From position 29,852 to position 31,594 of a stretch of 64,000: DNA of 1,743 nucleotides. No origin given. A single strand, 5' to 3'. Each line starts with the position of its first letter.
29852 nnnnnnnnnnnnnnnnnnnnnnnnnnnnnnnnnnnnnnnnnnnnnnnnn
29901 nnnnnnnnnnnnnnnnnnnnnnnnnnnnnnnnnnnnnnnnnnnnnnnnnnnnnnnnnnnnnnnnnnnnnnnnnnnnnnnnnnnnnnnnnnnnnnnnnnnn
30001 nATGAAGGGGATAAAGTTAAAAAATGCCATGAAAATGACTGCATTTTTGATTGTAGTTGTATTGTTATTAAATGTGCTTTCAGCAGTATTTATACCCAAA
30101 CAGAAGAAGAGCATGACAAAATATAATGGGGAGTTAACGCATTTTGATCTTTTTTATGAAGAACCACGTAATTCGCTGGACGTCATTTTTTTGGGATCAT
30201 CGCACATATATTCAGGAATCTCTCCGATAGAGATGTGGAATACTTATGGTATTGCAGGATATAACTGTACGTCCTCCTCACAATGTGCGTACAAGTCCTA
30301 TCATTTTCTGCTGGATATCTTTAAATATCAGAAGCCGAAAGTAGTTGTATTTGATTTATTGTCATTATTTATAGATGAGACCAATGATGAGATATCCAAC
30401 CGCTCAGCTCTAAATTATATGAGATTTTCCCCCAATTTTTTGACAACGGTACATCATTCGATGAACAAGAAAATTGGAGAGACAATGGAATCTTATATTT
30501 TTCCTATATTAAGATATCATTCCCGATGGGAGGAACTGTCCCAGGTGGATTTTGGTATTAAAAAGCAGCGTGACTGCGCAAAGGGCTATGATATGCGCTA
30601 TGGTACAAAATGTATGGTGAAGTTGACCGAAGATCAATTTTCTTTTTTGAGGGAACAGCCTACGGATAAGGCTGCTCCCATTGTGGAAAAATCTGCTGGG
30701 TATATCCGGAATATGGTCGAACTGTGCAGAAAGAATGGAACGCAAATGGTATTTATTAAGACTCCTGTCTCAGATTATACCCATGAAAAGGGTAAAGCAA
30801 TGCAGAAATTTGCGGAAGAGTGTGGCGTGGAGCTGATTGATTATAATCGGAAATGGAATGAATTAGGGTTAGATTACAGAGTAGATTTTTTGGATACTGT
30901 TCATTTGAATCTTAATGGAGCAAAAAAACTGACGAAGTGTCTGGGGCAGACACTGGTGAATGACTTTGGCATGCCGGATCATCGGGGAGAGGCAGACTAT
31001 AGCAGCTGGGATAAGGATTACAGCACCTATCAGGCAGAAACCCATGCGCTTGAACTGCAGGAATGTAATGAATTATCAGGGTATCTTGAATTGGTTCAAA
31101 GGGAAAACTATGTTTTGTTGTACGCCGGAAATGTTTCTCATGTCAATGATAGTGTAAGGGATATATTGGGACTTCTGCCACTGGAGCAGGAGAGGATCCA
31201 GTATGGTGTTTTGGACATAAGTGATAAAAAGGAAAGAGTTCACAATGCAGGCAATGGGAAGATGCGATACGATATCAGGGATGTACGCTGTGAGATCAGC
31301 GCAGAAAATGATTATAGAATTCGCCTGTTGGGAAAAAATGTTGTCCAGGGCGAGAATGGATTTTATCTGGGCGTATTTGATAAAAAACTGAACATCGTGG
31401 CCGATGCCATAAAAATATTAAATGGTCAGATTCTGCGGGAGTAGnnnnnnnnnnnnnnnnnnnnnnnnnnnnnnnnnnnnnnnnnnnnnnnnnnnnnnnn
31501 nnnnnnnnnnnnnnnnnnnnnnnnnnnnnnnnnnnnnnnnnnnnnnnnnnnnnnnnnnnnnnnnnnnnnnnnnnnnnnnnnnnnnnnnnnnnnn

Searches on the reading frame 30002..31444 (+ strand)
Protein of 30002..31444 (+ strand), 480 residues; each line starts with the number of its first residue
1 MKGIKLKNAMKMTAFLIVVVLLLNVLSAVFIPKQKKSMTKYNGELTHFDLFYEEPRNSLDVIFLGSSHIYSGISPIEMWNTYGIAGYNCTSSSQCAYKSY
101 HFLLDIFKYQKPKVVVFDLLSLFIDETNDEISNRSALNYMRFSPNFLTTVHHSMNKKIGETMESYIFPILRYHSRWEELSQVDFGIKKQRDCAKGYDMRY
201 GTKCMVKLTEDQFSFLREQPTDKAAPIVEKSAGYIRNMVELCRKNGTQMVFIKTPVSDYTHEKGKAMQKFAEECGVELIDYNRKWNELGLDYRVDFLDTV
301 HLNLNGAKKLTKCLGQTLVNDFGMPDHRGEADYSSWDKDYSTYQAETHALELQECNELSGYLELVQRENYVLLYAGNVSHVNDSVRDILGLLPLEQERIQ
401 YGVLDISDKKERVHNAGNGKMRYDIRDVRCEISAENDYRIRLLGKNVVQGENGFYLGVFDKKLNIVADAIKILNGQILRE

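Call 9: search_protein_families(library=pfam, proteins=[window:30002-31444:+], max_evalue=0.01)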
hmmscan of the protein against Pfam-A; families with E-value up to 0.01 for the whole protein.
window:30002-31444:+ (480 aa): 0 families

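Call 56: search_protein_families(library=ncbifam, proteins=[window:30002-31444:+], max_evalue=0.001)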
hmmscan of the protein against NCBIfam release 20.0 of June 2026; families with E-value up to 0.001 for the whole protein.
window:30002-31444:+ (480 aa): 0 families

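Call 79: search_protein_families(library=pfam, proteins=[window:30002-31444:+], max_evalue=5)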
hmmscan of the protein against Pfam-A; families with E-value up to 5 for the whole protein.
window:30002-31444:+ (480 aa): 1 family
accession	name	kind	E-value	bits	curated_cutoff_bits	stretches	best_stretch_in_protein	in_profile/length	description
PF13472.12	Lipase_GDSL_2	-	0.053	14.5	32.9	1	257-308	125-177/178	GDSL-like Lipase/Acylhydrolase family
